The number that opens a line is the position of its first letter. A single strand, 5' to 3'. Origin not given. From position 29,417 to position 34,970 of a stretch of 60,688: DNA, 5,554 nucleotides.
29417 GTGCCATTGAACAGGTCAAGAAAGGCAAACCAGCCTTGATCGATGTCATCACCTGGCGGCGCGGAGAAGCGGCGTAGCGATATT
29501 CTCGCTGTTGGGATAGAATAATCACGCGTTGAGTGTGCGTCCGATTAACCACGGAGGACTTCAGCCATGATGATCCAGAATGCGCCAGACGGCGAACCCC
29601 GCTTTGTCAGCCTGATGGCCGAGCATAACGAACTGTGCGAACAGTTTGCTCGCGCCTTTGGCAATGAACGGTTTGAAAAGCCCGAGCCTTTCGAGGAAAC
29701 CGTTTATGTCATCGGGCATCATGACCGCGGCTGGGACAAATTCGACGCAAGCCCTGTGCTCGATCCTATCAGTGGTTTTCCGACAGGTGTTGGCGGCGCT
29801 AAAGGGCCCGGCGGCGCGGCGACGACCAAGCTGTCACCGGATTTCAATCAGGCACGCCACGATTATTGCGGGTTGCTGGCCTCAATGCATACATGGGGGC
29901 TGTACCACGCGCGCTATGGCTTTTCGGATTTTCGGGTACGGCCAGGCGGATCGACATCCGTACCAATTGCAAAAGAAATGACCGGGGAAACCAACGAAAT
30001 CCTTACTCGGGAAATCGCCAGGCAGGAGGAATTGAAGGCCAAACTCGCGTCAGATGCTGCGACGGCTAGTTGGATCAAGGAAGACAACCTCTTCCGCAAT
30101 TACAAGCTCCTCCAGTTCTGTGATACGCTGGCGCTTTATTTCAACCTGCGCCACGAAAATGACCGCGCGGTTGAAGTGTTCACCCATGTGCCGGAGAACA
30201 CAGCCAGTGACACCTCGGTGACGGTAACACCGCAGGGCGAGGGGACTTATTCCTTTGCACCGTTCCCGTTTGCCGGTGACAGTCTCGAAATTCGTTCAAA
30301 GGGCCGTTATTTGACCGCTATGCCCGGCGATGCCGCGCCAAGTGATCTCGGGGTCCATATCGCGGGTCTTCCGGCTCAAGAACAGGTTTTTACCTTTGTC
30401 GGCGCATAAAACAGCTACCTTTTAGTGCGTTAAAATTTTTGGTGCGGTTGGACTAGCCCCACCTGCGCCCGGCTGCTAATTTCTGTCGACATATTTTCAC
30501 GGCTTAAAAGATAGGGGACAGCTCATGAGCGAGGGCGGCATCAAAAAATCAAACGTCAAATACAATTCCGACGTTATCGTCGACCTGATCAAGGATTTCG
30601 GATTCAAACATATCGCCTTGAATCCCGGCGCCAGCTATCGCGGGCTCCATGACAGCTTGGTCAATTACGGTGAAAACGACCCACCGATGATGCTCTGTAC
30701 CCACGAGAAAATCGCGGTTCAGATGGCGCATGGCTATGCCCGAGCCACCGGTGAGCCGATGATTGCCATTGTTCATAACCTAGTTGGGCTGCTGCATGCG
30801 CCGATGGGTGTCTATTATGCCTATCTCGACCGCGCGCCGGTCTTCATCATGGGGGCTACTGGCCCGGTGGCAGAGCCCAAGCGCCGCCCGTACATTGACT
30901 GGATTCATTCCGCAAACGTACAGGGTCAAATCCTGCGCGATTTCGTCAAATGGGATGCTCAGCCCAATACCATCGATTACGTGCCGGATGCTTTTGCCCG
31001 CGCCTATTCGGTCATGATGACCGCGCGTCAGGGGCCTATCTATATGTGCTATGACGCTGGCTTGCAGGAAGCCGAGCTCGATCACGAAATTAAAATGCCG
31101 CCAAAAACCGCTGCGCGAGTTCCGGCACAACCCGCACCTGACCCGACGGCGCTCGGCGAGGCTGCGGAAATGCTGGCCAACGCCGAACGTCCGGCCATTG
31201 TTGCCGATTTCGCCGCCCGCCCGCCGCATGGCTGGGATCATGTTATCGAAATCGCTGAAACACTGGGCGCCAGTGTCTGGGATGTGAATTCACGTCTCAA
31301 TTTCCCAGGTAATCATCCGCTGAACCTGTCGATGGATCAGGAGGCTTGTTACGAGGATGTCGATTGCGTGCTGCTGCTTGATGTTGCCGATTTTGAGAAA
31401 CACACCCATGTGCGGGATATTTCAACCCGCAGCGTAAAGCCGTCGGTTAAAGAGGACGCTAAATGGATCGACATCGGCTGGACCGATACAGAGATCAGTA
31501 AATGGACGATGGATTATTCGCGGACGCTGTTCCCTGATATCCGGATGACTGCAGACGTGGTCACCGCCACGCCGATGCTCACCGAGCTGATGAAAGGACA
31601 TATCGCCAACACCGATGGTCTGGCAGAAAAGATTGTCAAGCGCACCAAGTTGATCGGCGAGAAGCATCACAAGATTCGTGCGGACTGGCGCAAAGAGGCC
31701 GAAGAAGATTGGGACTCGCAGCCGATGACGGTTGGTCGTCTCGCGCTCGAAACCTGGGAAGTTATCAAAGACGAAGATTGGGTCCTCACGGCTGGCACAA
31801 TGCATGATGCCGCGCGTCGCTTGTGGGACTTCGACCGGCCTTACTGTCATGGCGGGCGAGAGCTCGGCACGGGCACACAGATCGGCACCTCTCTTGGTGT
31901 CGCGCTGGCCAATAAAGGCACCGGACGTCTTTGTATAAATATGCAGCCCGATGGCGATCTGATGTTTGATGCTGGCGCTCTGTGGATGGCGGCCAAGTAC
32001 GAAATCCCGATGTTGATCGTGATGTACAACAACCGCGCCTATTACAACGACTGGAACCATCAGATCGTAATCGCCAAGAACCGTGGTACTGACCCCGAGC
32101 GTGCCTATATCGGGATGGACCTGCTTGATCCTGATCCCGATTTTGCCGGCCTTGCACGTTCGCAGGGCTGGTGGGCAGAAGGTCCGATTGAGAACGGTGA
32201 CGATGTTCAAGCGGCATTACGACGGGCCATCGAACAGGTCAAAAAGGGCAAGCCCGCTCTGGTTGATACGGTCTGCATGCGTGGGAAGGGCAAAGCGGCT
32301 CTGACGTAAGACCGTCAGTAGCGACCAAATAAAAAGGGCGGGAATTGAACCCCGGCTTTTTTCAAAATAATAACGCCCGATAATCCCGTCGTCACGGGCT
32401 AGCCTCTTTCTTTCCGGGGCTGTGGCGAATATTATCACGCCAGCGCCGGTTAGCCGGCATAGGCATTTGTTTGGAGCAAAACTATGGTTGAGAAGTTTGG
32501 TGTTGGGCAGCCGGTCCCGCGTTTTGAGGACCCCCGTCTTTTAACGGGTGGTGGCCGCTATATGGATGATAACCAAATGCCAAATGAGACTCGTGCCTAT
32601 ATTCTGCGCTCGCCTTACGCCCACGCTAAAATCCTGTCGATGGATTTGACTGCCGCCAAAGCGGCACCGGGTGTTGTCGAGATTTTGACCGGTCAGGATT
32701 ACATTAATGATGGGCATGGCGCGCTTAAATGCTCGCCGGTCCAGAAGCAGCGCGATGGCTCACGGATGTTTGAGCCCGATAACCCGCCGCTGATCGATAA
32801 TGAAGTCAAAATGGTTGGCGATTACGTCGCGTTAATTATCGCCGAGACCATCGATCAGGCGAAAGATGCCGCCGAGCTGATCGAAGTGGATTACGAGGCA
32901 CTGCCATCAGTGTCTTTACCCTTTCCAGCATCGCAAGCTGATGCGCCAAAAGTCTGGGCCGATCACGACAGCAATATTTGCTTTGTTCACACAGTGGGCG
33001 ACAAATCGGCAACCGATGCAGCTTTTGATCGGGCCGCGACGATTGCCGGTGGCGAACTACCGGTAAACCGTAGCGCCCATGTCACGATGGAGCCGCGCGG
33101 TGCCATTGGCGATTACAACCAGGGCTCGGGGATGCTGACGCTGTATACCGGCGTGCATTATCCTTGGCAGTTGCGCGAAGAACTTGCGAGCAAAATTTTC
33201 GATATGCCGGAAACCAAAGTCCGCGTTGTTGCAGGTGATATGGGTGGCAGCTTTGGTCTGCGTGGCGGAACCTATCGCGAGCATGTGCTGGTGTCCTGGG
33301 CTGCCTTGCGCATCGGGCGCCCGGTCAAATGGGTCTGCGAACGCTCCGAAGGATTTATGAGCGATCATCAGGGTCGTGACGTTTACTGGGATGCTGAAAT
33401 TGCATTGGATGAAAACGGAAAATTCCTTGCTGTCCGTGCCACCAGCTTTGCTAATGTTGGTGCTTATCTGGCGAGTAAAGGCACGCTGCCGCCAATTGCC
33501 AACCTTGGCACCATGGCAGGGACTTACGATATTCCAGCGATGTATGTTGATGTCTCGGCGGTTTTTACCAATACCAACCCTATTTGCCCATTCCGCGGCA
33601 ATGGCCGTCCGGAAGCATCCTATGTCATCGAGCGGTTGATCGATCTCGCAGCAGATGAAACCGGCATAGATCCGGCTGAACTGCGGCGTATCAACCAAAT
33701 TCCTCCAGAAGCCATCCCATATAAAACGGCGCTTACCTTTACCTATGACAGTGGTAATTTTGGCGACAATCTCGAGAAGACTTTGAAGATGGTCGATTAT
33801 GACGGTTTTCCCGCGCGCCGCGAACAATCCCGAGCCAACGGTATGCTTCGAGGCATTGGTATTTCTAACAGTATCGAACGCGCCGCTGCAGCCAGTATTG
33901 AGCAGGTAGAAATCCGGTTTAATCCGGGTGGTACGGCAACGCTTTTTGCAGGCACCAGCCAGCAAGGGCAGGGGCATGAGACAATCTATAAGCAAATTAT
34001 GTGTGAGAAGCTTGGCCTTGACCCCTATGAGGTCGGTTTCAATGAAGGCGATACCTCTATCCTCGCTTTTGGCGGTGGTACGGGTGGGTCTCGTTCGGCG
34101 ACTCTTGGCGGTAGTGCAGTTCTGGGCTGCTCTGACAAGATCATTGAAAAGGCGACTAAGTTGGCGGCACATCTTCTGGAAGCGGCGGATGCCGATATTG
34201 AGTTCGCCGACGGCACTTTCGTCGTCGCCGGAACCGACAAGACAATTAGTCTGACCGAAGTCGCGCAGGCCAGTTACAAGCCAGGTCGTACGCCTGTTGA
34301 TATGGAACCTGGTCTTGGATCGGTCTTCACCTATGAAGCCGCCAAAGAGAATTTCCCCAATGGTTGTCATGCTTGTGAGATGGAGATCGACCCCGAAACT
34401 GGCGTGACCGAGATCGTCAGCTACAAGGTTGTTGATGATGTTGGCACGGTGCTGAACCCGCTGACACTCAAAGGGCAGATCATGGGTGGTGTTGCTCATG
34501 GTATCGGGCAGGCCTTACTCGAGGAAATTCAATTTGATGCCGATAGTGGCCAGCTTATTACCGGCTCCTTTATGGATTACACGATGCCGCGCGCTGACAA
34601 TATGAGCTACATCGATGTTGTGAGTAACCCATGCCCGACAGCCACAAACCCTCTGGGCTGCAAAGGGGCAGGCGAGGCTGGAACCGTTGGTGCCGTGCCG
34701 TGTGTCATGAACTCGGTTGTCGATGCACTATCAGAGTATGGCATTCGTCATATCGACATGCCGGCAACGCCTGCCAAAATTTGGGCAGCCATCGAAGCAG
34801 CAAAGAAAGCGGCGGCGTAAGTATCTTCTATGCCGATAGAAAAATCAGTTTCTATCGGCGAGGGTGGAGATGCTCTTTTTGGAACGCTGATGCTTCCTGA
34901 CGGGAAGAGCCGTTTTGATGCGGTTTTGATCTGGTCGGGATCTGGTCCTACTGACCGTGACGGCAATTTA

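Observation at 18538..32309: Six ThDP-dependent enzymes in under 14 kb, five from one atypical, self-consistent subfamily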

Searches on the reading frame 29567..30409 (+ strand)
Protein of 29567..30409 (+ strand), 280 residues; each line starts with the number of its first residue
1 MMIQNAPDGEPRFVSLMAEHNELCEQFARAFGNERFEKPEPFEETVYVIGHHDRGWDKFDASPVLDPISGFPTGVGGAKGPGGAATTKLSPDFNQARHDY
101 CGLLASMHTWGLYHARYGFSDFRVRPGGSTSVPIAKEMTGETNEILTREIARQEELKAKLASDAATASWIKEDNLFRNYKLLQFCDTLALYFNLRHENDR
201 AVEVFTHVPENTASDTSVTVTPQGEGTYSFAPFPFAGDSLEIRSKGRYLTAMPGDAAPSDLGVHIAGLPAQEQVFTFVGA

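Call 3: search_protein_families(library=pfam, proteins=[window:29567-30409:+])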
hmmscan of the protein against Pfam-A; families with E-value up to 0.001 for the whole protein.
window:29567-30409:+ (280 aa): 1 family
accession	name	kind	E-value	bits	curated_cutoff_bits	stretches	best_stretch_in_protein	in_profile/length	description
PF13030.11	DUF3891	-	1.3e-31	110.5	24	1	18-250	16-218/219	Protein of unknown function (DUF3891)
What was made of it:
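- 29567..30409 (+): DUF3891 protein, lying between E and F. Pfam DUF3891 (call 3).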

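Call 4: search_protein_families(library=ncbifam, proteins=[window:29567-30409:+])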
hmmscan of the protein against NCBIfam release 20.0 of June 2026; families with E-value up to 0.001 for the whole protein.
window:29567-30409:+ (280 aa): 0 families

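Call 69: search_protein_families(library=ncbifam, proteins=[window:29567-30409:+], max_evalue=1e-10)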
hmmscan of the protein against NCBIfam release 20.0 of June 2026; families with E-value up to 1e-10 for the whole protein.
window:29567-30409:+ (280 aa): 0 families
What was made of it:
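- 29567..30409 (+): No NCBIfam hit (calls 4, 69).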

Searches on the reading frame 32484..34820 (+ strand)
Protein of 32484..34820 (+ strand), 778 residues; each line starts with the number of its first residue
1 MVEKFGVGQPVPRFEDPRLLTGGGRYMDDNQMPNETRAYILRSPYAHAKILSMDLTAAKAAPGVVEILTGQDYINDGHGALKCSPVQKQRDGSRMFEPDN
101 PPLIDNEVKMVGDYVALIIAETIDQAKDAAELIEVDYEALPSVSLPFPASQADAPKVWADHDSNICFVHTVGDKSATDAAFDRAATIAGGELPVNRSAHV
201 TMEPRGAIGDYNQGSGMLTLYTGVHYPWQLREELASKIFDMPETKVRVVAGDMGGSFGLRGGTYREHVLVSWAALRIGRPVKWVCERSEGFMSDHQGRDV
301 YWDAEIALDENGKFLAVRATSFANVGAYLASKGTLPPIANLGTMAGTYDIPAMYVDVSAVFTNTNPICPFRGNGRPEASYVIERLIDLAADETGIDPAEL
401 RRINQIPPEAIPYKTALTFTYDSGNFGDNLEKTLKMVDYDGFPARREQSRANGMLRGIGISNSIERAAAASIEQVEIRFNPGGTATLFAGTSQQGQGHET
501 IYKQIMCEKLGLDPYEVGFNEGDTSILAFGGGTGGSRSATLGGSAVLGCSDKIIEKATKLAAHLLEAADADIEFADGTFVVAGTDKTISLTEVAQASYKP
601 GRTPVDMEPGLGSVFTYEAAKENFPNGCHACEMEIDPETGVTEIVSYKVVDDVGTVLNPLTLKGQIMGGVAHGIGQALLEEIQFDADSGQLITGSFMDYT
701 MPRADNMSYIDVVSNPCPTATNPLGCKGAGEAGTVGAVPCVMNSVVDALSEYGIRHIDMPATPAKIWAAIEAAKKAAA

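Call 3: search_protein_families(library=pfam, proteins=[window:32484-34820:+])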
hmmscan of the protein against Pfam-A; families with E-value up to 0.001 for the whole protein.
window:32484-34820:+ (778 aa): 3 families
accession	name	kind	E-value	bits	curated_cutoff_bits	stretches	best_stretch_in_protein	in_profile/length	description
PF20256.3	MoCoBD_2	-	9.5e-76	255.4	27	1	433-707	2-282/283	Molybdopterin cofactor-binding domain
PF02738.23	MoCoBD_1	-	8.2e-66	222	27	1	161-404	5-243/244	Molybdopterin cofactor-binding domain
PF01315.27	Ald_Xan_dh_C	-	7.3e-25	87.9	31.3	1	21-141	1-110/110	Aldehyde oxidase and xanthine dehydrogenase, a/b hammerhead domain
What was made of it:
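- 32484..34820 (+): Large (molybdopterin-binding) subunit of a xanthine-dehydrogenase-family enzyme. It is the candidate aldehyde oxidoreductase of the cluster. No Fe-S or FAD partner subunit is present in the window. Pfam Ald_Xan_dh_C and MoCoBD_1/2 (call 3).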

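Call 4: search_protein_families(library=ncbifam, proteins=[window:32484-34820:+])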
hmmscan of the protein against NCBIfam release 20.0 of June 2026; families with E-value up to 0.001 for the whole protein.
window:32484-34820:+ (778 aa): 13 families
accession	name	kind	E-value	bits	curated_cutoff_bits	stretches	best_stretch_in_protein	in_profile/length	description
NF041018.1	glyceraldDH_alpha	equivalog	6.8e-162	540.5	790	1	7-766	3-740/741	glyceraldehyde dehydrogenase subunit alpha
TIGR02416.1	CO_dehy_Mo_lg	equivalog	2.2e-157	525.5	991.15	1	15-768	1-769/770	aerobic carbon-monoxide dehydrogenase large subunit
NF040766.1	CODH_aero_grp5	exception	8.8e-152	507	950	1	7-768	5-783/785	aerobic carbon-monoxide dehydrogenase large subunit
TIGR03194.1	4hydrxCoA_A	equivalog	1.4e-99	334.5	994.55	1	11-769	1-745/746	4-hydroxybenzoyl-CoA reductase subunit alpha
NF043082.1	XdhA_XDHase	equivalog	2.9e-95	320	780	1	7-773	1-755/758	xanthine dehydrogenase subunit XdhA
NF007426.0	PRK09970.1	equivalog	6.1e-89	299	916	1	7-770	6-755/761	xanthine dehydrogenase molybdenum-binding subunit XdhA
TIGR03196.1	pucD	equivalog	2.2e-79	267.8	783.65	1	6-750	2-741/763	xanthine dehydrogenase subunit D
NF045668.1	pterin_aldehy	equivalog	6.7e-73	246.2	1100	1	25-770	193-904/905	molybdopterin-dependent aldehyde oxidoreductase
TIGR03311.1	Se_dep_XDH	equivalog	7.8e-62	209.5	830.45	2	6-576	160-697/848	selenium-dependent xanthine dehydrogenase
NF041671.1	peri_hyde_PaoC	equivalog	3.4e-60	204.3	1180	1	7-769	18-730/735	aldehyde oxidoreductase molybdenum-binding subunit PaoC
TIGR02965.1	xanthine_xdhB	equivalog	9.5e-57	192.7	849.5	1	20-772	14-756/758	xanthine dehydrogenase molybdopterin binding subunit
TIGR03313.1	Se_sel_red_Mo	hypoth_equivalog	9.4e-53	179.1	1101.9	2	218-769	403-948/951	molybdopterin-dependent oxidoreductase Mo/Fe-S-binding subunit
TIGR02969.1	mam_aldehyde_ox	subfamily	1.7e-37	128.5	1912.3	1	7-771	576-1308/1330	aldehyde oxidase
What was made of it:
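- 32484..34820 (+): Best NCBIfam hit is glyceraldehyde dehydrogenase alpha, 540 bits, below the cut-off of 790 (call 4).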
